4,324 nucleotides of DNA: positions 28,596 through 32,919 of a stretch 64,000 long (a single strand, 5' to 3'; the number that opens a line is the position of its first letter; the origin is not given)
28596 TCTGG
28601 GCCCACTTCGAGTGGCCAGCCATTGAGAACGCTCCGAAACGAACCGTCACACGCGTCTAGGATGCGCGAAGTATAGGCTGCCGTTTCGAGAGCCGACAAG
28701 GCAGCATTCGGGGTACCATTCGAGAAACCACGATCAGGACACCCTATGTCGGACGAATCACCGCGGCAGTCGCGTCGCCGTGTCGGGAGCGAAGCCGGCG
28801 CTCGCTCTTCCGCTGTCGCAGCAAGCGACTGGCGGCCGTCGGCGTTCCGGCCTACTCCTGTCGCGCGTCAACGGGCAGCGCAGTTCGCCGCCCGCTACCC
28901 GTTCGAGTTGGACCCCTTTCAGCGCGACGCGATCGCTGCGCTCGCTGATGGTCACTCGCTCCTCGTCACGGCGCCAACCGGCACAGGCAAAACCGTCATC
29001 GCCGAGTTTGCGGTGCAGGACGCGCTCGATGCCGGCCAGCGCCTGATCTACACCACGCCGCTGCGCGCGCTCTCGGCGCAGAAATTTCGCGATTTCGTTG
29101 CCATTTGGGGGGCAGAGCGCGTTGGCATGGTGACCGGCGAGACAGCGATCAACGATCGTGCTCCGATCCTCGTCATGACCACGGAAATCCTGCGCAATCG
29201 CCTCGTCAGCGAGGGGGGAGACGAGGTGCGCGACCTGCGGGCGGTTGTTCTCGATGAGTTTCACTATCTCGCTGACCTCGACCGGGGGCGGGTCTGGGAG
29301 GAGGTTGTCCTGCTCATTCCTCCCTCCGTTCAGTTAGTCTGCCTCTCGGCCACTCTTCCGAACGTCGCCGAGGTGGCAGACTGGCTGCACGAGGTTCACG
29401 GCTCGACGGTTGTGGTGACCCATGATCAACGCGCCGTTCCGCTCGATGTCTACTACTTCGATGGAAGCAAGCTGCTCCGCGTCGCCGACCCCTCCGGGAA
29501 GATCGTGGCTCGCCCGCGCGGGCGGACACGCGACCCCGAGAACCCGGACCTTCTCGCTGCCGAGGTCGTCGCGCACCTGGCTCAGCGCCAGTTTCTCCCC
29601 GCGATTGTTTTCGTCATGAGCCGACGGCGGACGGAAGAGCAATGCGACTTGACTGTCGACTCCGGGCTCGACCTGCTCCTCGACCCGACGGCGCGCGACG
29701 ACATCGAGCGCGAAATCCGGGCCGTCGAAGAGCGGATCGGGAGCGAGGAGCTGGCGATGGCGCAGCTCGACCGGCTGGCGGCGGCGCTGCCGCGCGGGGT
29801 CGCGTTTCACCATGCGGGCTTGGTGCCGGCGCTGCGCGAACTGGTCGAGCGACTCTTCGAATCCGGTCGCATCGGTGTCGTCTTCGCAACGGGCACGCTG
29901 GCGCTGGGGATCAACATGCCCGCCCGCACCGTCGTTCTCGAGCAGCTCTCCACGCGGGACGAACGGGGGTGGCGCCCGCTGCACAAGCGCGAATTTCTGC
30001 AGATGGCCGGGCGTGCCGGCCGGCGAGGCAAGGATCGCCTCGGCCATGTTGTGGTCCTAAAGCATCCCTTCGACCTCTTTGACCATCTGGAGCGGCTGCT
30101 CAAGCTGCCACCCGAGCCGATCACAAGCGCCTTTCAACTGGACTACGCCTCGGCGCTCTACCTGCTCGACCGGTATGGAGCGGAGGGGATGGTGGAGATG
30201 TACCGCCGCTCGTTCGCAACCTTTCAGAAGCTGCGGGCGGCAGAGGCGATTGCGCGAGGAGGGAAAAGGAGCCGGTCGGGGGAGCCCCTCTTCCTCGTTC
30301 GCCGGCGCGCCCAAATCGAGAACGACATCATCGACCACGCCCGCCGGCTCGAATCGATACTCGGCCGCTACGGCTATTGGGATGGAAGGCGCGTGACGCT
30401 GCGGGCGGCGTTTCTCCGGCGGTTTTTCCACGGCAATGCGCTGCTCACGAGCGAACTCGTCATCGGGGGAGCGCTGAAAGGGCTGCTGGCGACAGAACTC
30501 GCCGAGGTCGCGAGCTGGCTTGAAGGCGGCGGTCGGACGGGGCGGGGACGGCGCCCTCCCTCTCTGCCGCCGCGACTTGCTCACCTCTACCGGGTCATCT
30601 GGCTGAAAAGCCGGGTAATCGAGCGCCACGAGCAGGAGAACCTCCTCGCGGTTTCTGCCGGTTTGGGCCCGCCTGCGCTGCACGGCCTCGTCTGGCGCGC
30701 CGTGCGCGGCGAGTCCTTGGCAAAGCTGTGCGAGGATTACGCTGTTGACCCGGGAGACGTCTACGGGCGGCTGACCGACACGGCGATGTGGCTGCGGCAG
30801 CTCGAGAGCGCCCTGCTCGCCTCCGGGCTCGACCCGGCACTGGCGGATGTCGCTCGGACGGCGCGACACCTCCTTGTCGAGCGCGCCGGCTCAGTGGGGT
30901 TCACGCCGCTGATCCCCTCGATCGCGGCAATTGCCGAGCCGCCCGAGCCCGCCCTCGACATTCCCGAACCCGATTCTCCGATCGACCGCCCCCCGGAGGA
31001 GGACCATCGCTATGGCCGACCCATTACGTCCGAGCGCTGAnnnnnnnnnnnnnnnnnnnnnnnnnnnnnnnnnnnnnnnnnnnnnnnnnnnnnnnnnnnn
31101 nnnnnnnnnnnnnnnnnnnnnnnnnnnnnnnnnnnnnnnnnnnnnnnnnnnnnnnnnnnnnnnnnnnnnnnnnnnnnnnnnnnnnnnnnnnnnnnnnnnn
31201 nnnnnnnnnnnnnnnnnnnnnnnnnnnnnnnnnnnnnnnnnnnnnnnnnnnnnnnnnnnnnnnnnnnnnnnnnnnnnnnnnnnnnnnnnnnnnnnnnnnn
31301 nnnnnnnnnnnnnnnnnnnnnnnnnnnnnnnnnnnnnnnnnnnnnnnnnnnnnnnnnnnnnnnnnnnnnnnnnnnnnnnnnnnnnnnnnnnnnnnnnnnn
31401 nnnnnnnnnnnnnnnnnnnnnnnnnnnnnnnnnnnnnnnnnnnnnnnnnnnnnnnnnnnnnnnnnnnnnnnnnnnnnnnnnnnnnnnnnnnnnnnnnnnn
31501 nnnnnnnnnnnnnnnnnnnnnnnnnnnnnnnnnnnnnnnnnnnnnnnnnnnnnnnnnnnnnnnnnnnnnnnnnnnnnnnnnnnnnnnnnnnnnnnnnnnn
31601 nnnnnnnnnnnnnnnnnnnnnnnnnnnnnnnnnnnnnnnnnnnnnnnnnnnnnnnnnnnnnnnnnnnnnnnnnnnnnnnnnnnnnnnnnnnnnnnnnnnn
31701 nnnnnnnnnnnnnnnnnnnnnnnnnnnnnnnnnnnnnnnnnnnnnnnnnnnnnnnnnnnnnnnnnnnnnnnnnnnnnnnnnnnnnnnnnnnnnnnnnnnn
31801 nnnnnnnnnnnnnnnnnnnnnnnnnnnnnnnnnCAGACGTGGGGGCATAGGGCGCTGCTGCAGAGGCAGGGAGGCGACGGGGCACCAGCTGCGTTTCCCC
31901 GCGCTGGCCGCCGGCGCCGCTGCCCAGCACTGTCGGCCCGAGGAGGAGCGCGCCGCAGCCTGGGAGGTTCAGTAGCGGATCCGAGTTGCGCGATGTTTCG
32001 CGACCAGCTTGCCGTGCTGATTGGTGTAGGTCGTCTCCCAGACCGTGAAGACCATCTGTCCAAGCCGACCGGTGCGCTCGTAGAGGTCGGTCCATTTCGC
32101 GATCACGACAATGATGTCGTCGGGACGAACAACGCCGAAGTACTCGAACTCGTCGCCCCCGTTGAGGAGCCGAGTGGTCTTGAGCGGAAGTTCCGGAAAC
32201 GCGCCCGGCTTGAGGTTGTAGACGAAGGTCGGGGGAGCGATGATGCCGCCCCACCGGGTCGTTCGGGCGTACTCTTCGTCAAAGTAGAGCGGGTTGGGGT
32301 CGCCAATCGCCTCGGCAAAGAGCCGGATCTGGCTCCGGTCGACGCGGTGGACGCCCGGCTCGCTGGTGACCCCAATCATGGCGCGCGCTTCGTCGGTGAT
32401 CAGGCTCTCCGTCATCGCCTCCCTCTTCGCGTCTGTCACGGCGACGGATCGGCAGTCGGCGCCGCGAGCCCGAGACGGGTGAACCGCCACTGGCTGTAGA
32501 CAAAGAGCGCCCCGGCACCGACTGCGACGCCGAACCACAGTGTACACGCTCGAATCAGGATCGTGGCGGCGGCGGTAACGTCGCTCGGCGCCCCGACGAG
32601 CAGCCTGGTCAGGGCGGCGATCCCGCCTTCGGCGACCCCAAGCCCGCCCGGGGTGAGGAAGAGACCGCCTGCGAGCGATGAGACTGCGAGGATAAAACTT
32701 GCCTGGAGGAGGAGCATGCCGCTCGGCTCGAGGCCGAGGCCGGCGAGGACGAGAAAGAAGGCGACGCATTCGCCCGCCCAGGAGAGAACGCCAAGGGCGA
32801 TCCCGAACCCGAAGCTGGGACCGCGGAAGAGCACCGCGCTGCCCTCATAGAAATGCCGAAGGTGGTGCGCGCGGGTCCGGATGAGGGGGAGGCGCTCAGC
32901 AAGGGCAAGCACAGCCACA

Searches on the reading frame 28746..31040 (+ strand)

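Call 15: search_protein_families(library=pfam, proteins=[window:28746-31040:+], max_evalue=0.001)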
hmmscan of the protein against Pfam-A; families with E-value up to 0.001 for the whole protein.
window:28746-31040:+ (764 aa): 6 families
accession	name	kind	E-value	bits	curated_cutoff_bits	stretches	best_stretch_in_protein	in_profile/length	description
PF00270.35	DEAD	-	1.5e-27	96.8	26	1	57-209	2-166/167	DEAD/DEAH box helicase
PF04851.21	ResIII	-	6.2e-10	39.7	22.5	1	54-204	3-162/164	Type III restriction enzyme, res subunit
PF08148.17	DSHCT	-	4.4e-09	36.8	22.7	1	549-709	3-164/172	DSHCT (NUC185) domain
PF00271.37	Helicase_C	-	5.2e-07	30.3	23.5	1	350-428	40-110/110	Helicase conserved C-terminal domain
PF22527.2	DEXQc_Suv3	-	1.6e-06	28.2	27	1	75-203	19-133/154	DEXQ-box helicase domain of Suv3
PF13401.12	AAA_22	-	0.00032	21.4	27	1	71-190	7-107/130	AAA domain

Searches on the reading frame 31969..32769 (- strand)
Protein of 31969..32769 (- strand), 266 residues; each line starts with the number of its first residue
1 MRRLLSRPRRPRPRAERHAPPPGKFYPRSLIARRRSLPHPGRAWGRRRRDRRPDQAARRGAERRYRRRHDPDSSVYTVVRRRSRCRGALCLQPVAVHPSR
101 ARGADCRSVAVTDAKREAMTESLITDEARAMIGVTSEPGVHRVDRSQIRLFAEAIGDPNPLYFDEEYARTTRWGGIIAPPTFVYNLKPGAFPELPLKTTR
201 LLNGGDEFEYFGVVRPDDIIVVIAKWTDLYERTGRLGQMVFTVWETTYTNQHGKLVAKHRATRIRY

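Call 15: search_protein_families(library=pfam, proteins=[window:31969-32769:-], max_evalue=0.001)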
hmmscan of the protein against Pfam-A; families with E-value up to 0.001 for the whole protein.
window:31969-32769:- (266 aa): 2 families
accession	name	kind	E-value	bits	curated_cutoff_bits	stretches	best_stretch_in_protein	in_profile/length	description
PF13452.11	FAS1_DH_region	-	1.3e-31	110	22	1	130-258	1-131/132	FAS1-like, dehydratase domain region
PF01575.25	MaoC_dehydratas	-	1.2e-07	31.9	27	1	143-228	18-103/123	MaoC like domain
